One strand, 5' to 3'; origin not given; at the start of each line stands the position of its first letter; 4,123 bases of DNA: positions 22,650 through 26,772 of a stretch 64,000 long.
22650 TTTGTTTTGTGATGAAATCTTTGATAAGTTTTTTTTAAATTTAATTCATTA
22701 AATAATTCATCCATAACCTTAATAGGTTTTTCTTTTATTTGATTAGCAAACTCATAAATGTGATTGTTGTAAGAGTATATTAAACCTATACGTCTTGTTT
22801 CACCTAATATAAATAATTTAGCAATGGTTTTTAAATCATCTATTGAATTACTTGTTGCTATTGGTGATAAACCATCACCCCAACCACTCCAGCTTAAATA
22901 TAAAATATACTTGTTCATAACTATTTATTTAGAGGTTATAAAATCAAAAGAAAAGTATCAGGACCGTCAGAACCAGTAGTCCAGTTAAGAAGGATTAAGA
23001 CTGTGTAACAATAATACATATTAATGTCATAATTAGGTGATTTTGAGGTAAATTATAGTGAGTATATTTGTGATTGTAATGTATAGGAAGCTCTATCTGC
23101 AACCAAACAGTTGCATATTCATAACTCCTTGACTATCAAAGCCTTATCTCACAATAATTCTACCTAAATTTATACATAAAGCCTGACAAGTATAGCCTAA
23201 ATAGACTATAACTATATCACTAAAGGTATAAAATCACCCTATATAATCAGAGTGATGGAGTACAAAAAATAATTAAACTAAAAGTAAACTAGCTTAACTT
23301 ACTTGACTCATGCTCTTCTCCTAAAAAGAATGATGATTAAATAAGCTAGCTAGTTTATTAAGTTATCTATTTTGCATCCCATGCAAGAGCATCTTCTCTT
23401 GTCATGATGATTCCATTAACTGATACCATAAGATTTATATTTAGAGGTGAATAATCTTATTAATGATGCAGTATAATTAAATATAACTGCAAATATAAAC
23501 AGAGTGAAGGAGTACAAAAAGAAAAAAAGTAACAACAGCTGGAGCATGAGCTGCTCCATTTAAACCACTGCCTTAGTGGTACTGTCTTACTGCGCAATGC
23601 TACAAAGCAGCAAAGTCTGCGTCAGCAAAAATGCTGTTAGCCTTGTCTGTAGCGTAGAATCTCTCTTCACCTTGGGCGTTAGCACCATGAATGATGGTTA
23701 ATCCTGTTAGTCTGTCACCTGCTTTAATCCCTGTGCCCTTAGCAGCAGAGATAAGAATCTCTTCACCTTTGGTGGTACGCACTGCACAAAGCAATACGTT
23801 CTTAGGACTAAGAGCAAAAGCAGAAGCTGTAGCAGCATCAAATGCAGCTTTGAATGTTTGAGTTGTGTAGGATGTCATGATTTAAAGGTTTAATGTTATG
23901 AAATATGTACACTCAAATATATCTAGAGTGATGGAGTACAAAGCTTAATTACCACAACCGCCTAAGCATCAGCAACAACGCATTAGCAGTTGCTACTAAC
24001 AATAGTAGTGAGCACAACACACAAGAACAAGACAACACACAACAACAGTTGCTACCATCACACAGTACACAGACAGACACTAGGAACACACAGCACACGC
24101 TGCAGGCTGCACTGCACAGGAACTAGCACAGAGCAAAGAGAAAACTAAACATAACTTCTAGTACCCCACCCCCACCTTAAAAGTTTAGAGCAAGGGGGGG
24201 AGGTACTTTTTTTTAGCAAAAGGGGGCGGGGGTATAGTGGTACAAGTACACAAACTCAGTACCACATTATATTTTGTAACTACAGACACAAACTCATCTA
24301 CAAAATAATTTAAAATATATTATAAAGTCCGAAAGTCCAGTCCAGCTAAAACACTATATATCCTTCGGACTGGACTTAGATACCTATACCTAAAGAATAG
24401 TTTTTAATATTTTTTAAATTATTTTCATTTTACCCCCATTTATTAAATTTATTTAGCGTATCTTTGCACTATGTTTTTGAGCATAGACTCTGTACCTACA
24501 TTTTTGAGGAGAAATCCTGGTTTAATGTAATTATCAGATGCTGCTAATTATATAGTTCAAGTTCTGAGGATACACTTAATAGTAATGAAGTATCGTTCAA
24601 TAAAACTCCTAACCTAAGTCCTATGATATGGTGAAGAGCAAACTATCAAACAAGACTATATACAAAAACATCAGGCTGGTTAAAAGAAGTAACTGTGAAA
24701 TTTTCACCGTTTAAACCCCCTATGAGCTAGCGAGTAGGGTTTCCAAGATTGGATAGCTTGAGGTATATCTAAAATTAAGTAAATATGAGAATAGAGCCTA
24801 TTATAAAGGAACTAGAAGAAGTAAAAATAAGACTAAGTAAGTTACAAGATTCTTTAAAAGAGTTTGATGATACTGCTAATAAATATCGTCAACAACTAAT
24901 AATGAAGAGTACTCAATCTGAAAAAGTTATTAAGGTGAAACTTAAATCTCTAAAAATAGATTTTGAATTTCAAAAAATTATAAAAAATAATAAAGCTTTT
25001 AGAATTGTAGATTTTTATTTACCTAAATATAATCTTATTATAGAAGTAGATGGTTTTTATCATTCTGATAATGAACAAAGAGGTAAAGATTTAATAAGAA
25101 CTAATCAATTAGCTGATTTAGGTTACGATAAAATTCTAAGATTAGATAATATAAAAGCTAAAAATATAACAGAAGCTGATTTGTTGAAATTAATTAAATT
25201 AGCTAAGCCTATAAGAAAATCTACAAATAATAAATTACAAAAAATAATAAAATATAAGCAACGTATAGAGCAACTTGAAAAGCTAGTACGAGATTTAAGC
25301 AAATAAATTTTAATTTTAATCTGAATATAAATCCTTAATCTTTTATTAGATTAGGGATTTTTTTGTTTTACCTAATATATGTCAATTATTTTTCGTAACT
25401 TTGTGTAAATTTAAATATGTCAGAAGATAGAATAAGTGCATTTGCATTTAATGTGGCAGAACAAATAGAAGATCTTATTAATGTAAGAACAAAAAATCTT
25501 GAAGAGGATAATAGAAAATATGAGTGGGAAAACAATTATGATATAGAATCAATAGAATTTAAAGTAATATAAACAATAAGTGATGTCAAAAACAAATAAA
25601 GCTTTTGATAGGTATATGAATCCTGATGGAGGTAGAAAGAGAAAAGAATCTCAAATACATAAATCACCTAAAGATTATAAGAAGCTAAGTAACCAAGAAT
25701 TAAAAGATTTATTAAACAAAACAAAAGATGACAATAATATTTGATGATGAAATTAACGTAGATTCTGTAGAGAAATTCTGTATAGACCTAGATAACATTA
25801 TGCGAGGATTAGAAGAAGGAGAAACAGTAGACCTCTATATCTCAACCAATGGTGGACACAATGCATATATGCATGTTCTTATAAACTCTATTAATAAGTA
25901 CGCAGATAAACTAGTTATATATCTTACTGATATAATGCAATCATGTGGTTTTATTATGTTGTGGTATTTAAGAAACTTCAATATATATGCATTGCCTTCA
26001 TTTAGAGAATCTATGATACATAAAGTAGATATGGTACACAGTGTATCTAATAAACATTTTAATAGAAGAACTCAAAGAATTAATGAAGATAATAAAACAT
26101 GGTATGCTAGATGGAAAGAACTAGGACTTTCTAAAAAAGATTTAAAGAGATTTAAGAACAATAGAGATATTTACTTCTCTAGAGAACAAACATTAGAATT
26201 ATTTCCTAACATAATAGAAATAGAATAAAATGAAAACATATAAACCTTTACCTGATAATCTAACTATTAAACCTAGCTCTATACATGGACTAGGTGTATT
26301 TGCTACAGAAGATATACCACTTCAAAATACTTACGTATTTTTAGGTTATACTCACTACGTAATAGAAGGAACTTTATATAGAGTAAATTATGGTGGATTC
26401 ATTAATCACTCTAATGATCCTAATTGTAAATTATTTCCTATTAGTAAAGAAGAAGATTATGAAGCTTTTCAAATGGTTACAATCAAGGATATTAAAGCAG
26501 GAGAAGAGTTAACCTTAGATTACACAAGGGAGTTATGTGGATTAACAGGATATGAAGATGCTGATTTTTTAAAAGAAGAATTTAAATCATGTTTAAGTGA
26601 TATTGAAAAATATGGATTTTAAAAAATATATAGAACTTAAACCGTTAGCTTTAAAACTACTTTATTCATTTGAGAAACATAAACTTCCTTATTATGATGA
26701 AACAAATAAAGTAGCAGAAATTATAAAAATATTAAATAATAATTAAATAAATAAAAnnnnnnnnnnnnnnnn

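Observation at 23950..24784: Intergenic switch region with a T-depleted AC-rich tract, G5-7 and C5 runs, and a long imperfect palindrome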

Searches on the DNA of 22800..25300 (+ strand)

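Call 9: search_dna_similar(query=window:23500-25300:+, collection=phages, mode=distant, max_rows=40)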
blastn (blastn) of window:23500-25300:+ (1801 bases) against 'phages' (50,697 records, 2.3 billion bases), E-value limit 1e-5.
Records with a match: 1; places in all: 1; records where one place covers at least 80% of the query: 0.
Best place of each record, by identity: 80-90% 1.
By first word of the organism name: Staphylococcus 1.
By host as written in the record: Staphylococcus aureus 1.
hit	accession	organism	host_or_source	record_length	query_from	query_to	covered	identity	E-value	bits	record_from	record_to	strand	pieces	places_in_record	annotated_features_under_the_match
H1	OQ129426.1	Staphylococcus phage vB_SauM_JDF86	Staphylococcus aureus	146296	1485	1555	4%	83.1%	3e-10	73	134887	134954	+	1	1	hypothetical protein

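Call 27: search_rna_families(source=window, start=22800, end=24900, threshold=evalue, max_evalue=5)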
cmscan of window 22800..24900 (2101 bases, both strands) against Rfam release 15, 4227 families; matches with E-value up to 5: 0.
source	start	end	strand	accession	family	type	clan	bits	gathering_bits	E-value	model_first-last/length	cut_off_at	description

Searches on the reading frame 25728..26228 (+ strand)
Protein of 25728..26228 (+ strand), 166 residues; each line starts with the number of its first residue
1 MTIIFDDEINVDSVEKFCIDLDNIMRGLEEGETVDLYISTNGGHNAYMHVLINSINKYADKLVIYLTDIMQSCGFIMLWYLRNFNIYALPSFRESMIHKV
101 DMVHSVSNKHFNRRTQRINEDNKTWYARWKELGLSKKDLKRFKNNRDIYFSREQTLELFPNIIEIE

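Call 13: search_protein_families(library=pfam, proteins=[window:25728-26228:+], max_evalue=0.01)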
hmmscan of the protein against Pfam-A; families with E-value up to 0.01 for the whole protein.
window:25728-26228:+ (166 aa): 0 families

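Call 15: search_protein_families(library=phrogs, proteins=[window:25728-26228:+], max_evalue=0.001)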
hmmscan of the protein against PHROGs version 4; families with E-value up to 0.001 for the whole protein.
window:25728-26228:+ (166 aa): 2 families
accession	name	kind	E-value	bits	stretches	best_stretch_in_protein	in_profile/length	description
phrog_1827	-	other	5.9e-09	36.5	1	4-157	28-175/202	ATP-dependent protease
phrog_32912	-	unknown function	2.2e-08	35.2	1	5-153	7-148/162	-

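Call 20: find_related_loci(query=window:25728-26228:+, collection=viral_contigs, flank=6000)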
Query window:25728-26228:+ (166 aa) in viral_contigs; peptide patterns used: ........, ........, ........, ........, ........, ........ (x = any residue, [..] = any of these).
2 stretches matched a pattern, but none encodes a relative of the query by tblastn (E <= 1e-3).

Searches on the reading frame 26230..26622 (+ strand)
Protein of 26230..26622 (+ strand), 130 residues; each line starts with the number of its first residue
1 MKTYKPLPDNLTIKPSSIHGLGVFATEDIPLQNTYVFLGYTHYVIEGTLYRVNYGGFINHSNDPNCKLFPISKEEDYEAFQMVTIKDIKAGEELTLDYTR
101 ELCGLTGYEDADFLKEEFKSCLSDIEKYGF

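Call 13: search_protein_families(library=pfam, proteins=[window:26230-26622:+], max_evalue=0.01)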
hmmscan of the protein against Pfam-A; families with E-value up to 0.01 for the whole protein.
window:26230-26622:+ (130 aa): 2 families
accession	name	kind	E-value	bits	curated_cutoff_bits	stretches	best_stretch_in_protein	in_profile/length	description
PF00856.33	SET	-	4.9e-14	53.1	22.4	1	40-98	46-104/105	SET domain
PF25556.1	SET_TTL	-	0.007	16.6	25.6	1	53-99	108-155/175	Tubulin tyrosine ligase SET-like domain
